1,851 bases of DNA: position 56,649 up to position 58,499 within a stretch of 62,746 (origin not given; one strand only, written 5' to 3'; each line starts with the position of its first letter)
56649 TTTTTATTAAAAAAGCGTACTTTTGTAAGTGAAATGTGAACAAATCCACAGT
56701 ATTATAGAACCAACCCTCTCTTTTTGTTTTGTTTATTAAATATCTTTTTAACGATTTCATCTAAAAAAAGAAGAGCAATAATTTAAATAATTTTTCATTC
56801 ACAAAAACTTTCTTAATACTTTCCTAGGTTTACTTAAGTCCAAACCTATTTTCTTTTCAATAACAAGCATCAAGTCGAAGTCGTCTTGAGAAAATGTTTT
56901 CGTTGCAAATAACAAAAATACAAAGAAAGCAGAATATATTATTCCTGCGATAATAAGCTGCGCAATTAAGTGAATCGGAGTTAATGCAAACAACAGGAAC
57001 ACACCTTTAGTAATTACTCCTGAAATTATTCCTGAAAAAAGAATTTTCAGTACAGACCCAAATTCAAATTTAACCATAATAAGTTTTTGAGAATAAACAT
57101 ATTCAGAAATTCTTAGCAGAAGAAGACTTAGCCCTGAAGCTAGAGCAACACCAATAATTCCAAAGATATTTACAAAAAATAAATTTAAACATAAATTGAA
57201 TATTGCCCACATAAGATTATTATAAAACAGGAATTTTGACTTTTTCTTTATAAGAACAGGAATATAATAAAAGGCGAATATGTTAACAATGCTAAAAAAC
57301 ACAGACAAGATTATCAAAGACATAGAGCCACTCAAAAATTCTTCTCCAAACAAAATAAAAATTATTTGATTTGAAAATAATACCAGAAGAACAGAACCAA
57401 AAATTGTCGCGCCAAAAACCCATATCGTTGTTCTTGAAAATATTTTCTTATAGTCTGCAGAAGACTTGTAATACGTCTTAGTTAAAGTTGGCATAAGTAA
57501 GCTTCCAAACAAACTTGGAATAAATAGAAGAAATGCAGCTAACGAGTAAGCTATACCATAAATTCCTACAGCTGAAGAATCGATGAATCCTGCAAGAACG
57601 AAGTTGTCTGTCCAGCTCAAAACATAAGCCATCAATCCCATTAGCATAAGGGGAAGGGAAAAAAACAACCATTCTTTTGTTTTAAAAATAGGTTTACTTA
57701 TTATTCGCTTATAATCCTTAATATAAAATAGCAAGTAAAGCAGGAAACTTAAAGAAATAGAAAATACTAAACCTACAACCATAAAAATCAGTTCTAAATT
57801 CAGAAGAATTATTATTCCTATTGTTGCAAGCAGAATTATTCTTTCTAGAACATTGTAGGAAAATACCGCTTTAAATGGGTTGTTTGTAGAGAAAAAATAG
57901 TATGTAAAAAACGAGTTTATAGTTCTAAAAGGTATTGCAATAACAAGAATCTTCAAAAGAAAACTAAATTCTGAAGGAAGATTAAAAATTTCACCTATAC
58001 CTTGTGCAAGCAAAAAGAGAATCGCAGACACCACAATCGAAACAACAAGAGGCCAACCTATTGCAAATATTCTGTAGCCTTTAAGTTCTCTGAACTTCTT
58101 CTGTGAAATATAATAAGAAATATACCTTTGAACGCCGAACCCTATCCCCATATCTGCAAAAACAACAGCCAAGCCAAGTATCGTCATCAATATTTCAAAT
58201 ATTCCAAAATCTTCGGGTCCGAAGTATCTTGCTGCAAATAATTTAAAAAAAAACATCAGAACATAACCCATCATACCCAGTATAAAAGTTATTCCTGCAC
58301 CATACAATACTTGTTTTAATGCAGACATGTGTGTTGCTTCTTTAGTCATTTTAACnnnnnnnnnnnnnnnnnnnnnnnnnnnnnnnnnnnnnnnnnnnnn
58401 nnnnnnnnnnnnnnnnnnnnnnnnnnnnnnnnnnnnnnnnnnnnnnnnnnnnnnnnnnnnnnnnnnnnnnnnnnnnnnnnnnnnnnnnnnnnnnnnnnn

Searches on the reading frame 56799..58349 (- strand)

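Call 16: search_protein_families(library=pfam, proteins=[window:56799-58349:-], max_evalue=0.00001)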
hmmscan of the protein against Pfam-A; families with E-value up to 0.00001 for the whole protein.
window:56799-58349:- (516 aa): 3 families
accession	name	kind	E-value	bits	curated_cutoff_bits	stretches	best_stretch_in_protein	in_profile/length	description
PF01943.22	Polysacc_synt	-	1.5e-23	84.1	28.2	1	16-291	3-272/274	Polysaccharide biosynthesis protein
PF13440.11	Polysacc_synt_3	-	6.7e-16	58.8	23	1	40-340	3-290/293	Polysaccharide biosynthesis protein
PF01554.23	MatE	-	7.8e-07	29.4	24.9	1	25-153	5-136/161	MatE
